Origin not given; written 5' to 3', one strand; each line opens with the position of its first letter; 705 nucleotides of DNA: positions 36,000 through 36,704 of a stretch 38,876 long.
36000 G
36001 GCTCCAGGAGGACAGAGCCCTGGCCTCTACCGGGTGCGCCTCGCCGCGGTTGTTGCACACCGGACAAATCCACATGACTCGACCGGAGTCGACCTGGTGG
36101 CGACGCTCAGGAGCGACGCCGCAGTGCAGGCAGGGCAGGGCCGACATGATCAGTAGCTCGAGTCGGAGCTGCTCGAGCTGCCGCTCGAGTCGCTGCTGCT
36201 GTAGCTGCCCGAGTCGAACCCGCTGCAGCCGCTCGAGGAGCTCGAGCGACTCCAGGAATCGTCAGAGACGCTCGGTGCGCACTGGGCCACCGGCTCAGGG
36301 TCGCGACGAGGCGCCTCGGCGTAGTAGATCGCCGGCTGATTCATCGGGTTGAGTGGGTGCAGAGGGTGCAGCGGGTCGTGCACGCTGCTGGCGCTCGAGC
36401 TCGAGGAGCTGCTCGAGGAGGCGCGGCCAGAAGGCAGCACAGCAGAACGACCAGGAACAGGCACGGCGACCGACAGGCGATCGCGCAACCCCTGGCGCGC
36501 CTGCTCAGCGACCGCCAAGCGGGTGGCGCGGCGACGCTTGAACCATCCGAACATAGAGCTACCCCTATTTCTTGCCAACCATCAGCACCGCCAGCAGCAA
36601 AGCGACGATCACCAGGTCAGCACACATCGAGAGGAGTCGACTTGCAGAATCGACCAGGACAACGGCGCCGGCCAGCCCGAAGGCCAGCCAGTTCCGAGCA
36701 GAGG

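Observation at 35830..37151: Early-operon cluster of unknown function: TerB-like protein, overlapping tiny membrane peptide, serine-rich protein and tandem Lar-like protein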

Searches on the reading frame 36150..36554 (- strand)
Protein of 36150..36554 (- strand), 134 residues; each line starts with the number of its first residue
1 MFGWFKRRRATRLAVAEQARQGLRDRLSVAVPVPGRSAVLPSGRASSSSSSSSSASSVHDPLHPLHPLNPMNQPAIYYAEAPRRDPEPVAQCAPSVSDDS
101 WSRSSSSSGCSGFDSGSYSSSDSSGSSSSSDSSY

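Call 4: search_protein_families(library=pfam, proteins=[window:36150-36554:-], max_evalue=0.1)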
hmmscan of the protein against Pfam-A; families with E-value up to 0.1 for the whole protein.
window:36150-36554:- (134 aa): 0 families

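Call 5: search_protein_families(library=phrogs, proteins=[window:36150-36554:-], max_evalue=0.01)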
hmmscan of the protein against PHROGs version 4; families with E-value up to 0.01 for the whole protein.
window:36150-36554:- (134 aa): 1 family
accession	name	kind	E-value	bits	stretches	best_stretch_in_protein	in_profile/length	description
phrog_14209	-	unknown function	0.0034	18.6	1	63-134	97-171/184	-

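Call 6: search_protein_families(library=padloc, proteins=[window:36150-36554:-], max_evalue=0.1)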
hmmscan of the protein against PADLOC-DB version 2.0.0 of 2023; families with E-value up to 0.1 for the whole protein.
window:36150-36554:- (134 aa): 0 families

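Call 10: search_dna_similar(query=window:36150-36554:-, collection=phages, mode=protein, max_rows=30, max_evalue=0.01)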
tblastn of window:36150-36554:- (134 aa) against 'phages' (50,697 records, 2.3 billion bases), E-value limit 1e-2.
No match.

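Call 21: find_homologous_proteins(query=window:36150-36554:-, max_evalue=0.01)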
Query window:36150-36554:- (134 aa): 26 proteins with E <= 0.01 among 125 candidates.
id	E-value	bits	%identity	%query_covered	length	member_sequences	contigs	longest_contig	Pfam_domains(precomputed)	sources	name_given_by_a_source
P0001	6.4e-76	270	100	100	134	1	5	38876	-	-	-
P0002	3.9e-69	248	95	100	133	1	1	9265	-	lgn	-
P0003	6.9e-69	248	96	100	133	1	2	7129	-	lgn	-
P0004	1.1e-68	247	96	100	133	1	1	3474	-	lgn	-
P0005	2.7e-68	246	95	100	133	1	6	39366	-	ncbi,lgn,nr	ncbi:hypothetical protein RM408_005757 [Pseudomonas aeruginosa]|nr:hypothetical protein [Pseudomonas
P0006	6.4e-68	245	94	100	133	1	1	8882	-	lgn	-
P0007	2.7e-67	243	93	70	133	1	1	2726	-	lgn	-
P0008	9.7e-67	241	90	70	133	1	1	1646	-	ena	-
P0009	1.2e-66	240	93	70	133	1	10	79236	-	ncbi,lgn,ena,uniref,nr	ncbi:hypothetical protein [Pseudomonas monteilii]|uniref:hypothetical protein n=1 Tax=Pseudomonas mo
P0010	2.4e-66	239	89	70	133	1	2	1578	-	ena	-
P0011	2.8e-66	239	91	70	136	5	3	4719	-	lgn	-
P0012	1.1e-65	237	90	70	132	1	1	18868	-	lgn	-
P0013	2.6e-65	236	88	70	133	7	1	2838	-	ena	-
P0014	7.8e-65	235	94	93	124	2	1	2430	-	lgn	-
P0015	1.4e-64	234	94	70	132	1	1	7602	-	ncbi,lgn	-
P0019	3.4e-62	226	84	72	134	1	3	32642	-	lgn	-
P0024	2.6e-15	75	43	66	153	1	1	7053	-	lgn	-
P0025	3.6e-14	71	41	66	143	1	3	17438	-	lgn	-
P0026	9.4e-13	66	47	81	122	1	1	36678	-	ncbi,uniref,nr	ncbi:hypothetical protein [Pseudomonas frederiksbergensis]|uniref:Uncharacterized protein n=1 Tax=Ps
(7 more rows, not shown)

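Call 23: find_encoding_contigs(protein=P0026, flank=5000, max_places=3)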
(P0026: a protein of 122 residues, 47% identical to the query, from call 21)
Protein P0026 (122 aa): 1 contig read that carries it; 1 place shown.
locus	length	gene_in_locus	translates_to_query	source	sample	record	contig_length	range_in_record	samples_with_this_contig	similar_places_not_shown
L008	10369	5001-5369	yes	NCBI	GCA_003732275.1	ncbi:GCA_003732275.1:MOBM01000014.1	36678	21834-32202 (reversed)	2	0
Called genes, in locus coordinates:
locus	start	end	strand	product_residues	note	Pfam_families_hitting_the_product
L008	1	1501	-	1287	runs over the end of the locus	-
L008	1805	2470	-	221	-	PF00717:Peptidase_S24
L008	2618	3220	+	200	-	-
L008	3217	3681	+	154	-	-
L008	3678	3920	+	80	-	-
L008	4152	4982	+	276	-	PF06323:Phage_antiter_Q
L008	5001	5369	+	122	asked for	-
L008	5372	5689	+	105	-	-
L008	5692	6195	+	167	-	-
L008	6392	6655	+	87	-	-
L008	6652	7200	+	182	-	PF00959:Phage_lysozyme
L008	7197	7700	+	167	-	-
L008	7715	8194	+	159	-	PF13876:Phage_gp49_66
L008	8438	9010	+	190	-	PF07471:Phage_Nu1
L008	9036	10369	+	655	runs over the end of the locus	PF05876:GpA_ATPase, PF20454:GpA_nuclease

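Call 24: find_encoding_contigs(protein=P0025, flank=5000, max_places=3)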
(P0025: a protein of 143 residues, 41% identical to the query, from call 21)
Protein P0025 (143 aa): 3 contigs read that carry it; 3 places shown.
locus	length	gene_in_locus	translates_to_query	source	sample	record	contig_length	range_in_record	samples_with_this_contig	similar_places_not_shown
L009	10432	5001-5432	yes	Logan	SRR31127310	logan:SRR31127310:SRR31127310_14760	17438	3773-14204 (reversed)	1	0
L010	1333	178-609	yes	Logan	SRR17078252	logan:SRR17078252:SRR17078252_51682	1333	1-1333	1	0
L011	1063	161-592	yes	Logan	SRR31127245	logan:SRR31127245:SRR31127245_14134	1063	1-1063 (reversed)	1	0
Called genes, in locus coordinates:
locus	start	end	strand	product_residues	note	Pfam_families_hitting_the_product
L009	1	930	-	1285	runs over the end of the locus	-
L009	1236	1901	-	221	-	PF00717:Peptidase_S24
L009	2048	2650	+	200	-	-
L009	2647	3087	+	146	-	-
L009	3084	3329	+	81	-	-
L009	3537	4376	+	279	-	PF06323:Phage_antiter_Q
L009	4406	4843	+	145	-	PF05099:TerB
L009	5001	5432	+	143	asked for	-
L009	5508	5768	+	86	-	-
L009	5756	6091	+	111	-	-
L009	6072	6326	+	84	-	-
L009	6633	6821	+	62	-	-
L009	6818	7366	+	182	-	PF00959:Phage_lysozyme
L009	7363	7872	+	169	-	-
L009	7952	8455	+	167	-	PF13876:Phage_gp49_66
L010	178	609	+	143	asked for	-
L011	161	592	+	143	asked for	-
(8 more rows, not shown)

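Call 35: search_protein_families(library=pfam, proteins=[window:36150-36554:-], max_evalue=10)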
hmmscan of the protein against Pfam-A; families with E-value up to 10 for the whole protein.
window:36150-36554:- (134 aa): 0 families

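Call 36: search_protein_families(library=ncbifam, proteins=[window:36150-36554:-], max_evalue=0.1)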
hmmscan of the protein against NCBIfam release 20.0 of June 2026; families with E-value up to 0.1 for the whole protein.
window:36150-36554:- (134 aa): 0 families

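Call 41: find_related_loci(query=A1, collection=genome_contigs, flank=6000)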
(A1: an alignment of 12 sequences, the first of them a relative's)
Query A1 (134 aa) in genome_contigs; peptide patterns used: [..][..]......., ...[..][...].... (x = any residue, [..] = any of these).
80 stretches matched a pattern; 1 encode a relative of the query (tblastn E <= 1e-3); 1 distinct loci.
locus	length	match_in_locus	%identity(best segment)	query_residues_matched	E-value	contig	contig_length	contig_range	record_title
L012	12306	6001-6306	47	1-108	1e-19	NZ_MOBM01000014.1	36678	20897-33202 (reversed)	Pseudomonas frederiksbergensis strain 36C6 36C6_contig_18, whole genome shotgun sequence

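Call 42: find_related_loci(query=A1, collection=viral_contigs, flank=6000)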
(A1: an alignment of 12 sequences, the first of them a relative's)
Query A1 (134 aa) in viral_contigs; peptide patterns used: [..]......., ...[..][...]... (x = any residue, [..] = any of these).
35 stretches matched a pattern; 6 encode a relative of the query (tblastn E <= 1e-3); 6 distinct loci.
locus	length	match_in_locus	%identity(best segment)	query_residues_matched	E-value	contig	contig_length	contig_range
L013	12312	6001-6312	49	1-97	3e-17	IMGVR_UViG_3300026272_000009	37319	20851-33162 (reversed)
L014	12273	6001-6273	43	1-96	4e-12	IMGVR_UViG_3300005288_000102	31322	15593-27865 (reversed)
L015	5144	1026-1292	43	1-94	6e-12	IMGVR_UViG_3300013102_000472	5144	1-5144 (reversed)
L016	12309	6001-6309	50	1-97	1e-6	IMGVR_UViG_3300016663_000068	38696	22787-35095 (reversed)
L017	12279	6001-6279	42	1-97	2e-6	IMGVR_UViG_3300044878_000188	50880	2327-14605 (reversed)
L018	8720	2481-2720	41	1-97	1e-6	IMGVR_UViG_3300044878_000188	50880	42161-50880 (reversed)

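Call 43: find_encoding_contigs(protein=P0009, flank=6000, max_places=4)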
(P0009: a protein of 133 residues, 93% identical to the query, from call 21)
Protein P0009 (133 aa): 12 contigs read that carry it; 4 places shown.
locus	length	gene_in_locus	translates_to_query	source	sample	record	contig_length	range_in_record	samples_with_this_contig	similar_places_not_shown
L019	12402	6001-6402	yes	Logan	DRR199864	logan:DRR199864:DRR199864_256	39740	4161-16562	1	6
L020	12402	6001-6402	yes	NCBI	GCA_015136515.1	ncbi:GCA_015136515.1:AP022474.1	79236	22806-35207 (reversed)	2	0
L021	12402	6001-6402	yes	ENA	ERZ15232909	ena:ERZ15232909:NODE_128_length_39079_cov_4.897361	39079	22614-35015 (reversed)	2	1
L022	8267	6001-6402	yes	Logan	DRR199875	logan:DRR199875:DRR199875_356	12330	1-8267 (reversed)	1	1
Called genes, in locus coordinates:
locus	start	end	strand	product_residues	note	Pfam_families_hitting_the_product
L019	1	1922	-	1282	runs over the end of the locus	PF02399:Herpes_ori_bp (faint)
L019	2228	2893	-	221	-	PF00717:Peptidase_S24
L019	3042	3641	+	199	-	-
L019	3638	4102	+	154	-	-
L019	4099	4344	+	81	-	-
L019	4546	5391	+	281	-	PF06323:Phage_antiter_Q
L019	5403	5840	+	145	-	PF05099:TerB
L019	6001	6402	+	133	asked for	-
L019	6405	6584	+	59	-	-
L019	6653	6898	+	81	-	-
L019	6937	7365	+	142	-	-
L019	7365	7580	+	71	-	-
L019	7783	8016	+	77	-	-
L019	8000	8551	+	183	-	PF00959:Phage_lysozyme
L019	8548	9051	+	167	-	-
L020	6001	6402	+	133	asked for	-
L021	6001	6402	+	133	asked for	-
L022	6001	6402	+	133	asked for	-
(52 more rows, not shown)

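Call 44: find_encoding_contigs(protein=P0024, flank=6000, max_places=3)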
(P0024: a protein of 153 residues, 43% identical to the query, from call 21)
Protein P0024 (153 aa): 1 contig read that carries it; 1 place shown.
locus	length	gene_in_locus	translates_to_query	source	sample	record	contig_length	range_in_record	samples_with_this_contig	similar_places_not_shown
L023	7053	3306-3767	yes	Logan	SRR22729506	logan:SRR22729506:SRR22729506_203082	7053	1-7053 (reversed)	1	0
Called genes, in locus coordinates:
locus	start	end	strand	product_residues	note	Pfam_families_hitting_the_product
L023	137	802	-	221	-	PF00717:Peptidase_S24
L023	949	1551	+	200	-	-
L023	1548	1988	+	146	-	-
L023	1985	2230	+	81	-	-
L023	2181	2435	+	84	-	-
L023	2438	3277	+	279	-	PF06323:Phage_antiter_Q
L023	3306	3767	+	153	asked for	-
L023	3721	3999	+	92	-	-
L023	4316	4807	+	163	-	-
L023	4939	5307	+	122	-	-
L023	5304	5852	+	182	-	PF00959:Phage_lysozyme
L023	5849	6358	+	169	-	-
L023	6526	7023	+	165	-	PF13876:Phage_gp49_66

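Call 45: find_encoding_contigs(protein=P0019, flank=6000, max_places=3)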
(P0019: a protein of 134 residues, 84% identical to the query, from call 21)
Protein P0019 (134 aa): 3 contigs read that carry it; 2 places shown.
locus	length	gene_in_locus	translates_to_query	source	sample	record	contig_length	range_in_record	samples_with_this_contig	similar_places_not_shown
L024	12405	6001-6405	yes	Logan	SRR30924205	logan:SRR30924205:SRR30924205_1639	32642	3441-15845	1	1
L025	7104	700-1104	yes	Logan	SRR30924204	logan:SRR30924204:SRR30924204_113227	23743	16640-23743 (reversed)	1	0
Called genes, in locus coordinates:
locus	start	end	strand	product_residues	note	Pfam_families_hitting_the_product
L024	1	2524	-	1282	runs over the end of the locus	PF02399:Herpes_ori_bp (faint)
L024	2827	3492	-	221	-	PF00717:Peptidase_S24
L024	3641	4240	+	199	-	-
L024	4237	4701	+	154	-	-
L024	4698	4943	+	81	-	-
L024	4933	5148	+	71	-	PF01258:zf-dskA_traR (weak)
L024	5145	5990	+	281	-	PF06323:Phage_antiter_Q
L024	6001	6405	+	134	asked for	-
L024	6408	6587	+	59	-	-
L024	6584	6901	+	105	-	-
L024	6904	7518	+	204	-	-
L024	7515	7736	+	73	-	-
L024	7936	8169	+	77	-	-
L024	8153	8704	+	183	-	PF00959:Phage_lysozyme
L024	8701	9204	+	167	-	-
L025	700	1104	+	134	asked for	-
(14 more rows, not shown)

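Call 61: search_protein_representatives(alignment_id=A1)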
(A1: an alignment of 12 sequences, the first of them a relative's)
Query: 12 sequences, 134 profile positions. Proteins with E-value up to 0.001 (for the whole library): 43; up to 1e-10: 7; up to 1e-30: 2. The best 43 are listed.
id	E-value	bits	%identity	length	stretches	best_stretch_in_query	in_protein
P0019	9.7e-65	233.3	-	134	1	1-134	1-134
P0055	7.3e-38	146.3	-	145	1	1-134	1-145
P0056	1.7e-27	112.7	-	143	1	1-133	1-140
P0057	1.8e-25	106.2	-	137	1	2-133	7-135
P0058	6.0e-18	81.8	-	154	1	1-127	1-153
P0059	1.5e-12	64.3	-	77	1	65-134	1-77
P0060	5.3e-11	59.3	-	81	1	2-77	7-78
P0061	1.2e-09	55.0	-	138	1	1-125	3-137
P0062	6.1e-09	52.7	-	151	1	13-132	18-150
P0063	9.8e-09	52.0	-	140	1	6-131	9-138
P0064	2.4e-07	47.5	-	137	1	11-131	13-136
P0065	4.2e-07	46.7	-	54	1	1-49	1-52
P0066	8.4e-07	45.8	-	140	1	2-134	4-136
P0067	1.8e-06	44.7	-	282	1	32-124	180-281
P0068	2.2e-06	44.4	-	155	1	27-133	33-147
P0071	5.7e-06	43.1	-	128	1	6-131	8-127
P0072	6.9e-06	42.8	-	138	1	8-130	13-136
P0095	6.9e-04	36.3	-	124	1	1-134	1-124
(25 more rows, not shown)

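Call 64: search_protein_families(library=phrogs, proteins=[P0055, P0058, P0061, P0062, P0063, P0064, P0066, P0071, P0072, P0095], max_evalue=0.01)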
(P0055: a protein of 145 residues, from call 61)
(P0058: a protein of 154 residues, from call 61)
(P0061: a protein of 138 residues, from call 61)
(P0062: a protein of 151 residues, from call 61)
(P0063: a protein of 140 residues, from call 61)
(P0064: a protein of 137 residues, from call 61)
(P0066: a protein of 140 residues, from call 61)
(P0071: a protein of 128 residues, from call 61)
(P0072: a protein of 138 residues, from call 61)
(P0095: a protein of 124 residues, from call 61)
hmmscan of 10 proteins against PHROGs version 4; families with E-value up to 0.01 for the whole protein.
P0055 (145 aa): 1 family
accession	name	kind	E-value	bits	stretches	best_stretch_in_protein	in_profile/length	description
phrog_14209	-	unknown function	0.00029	22.1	1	61-144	97-178/184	-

P0058 (154 aa): 2 families
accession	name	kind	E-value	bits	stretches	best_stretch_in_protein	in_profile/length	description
phrog_13684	-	unknown function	4e-06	28.8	1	67-132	44-108/108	-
phrog_36151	-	unknown function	0.0012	20.1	1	75-147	93-157/160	-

P0061 (138 aa): 1 family
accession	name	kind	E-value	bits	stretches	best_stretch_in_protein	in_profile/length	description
phrog_36151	-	unknown function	0.0018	19.5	1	47-134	73-158/160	-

P0062 (151 aa): 2 families
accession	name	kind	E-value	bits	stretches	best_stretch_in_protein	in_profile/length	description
phrog_13684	-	unknown function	4.4e-09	38.3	1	37-134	8-106/108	-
phrog_36151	-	unknown function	0.0064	17.7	0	44-138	64-157/160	-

P0063 (140 aa): 2 families
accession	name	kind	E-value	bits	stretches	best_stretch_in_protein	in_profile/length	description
phrog_13684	-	unknown function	4.8e-06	28.5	1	24-117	17-107/108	-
phrog_2466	-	lysis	0.0047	17.7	1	7-59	73-125/172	Rz-like spanin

P0064 (137 aa): 2 families
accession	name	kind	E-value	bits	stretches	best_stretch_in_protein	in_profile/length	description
phrog_13684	-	unknown function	6.1e-10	41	1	20-118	13-108/108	-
phrog_14209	-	unknown function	6.5e-05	24.3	1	11-136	43-175/184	-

P0066 (140 aa): 3 families
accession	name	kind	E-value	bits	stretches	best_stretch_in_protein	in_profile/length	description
phrog_14209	-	unknown function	0.00052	21.3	1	14-140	50-175/184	-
phrog_16036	-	unknown function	0.0019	19.8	1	105-137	36-72/80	-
phrog_13684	-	unknown function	0.0094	17.9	0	15-133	12-106/108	-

P0071 (128 aa): 3 families
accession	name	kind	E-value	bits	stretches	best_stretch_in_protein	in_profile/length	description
phrog_13684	-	unknown function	2.1e-05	26.4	1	7-126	8-106/108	-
phrog_36151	-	unknown function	0.00039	21.7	1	53-120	94-158/160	-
phrog_13005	-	unknown function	0.01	16.8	0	71-127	173-230/230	-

P0072 (138 aa): 4 families
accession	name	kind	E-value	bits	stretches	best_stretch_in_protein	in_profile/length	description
phrog_13684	-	unknown function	7e-08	34.4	1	38-138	17-108/108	-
phrog_14209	-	unknown function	1.8e-06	29.3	1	11-137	31-171/184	-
phrog_36151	-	unknown function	0.00027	22.2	1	60-138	82-160/160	-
phrog_34396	-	unknown function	0.0027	18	1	16-113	230-328/389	-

P0095 (124 aa): 2 families
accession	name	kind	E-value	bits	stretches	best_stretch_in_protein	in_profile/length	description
phrog_13684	-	unknown function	2.9e-05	26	1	5-120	9-108/108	-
phrog_13005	-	unknown function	0.0004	21.3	1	61-119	169-227/230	-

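Call 65: find_encoding_contigs(protein=P0063, flank=6000, max_places=3)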
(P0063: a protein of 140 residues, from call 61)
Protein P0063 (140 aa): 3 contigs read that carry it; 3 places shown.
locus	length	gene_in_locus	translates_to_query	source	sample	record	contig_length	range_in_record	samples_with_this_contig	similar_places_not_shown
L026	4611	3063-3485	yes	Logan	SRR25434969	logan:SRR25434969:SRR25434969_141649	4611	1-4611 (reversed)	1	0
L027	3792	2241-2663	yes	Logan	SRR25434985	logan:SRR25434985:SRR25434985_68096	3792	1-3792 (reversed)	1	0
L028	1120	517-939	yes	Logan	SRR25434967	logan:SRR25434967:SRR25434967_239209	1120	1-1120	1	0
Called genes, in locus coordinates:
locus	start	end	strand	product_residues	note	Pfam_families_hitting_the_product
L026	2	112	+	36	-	?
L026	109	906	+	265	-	PF05766:NinG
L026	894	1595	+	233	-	PF00149:Metallophos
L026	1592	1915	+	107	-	-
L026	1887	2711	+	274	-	-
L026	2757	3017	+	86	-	-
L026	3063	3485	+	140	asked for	-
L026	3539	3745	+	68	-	-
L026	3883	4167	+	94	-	-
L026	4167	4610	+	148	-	?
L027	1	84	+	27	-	?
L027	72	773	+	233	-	PF00149:Metallophos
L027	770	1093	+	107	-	-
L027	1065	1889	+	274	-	-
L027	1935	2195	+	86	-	-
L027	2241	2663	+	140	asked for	-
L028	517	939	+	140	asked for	-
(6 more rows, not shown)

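Call 66: search_dna_similar(query=P0064, collection=phages, mode=protein, max_evalue=0.01, max_rows=30)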
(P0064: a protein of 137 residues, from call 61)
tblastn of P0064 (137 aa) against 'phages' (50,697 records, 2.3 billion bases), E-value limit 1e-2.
No match.

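Call 67: search_dna_similar(query=P0062, collection=phages, mode=protein, max_evalue=0.01, max_rows=30)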
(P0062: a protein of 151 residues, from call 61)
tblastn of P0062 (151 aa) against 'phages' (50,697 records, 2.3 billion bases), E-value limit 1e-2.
No match.

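Call 68: find_encoding_contigs(protein=P0064, flank=6000, max_places=2)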
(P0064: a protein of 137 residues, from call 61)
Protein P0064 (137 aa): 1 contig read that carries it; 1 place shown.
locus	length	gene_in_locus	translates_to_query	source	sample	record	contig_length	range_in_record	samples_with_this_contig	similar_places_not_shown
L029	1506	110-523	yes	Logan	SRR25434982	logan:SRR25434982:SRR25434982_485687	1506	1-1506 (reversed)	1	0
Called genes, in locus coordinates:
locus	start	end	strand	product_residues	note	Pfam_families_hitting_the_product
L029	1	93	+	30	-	?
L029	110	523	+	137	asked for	-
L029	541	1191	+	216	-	PF05766:NinG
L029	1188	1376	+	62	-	-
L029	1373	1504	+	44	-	?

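Call 69: find_encoding_contigs(protein=P0062, flank=6000, max_places=2)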
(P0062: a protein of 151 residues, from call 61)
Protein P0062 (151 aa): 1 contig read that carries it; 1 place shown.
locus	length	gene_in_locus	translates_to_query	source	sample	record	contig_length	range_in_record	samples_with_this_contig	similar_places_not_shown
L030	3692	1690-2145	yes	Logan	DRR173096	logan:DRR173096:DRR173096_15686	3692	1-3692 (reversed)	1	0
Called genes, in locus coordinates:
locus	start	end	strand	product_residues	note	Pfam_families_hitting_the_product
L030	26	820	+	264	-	-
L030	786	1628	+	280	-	-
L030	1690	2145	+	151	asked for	-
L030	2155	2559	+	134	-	-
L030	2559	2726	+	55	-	-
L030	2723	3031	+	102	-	-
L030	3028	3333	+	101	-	-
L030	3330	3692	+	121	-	?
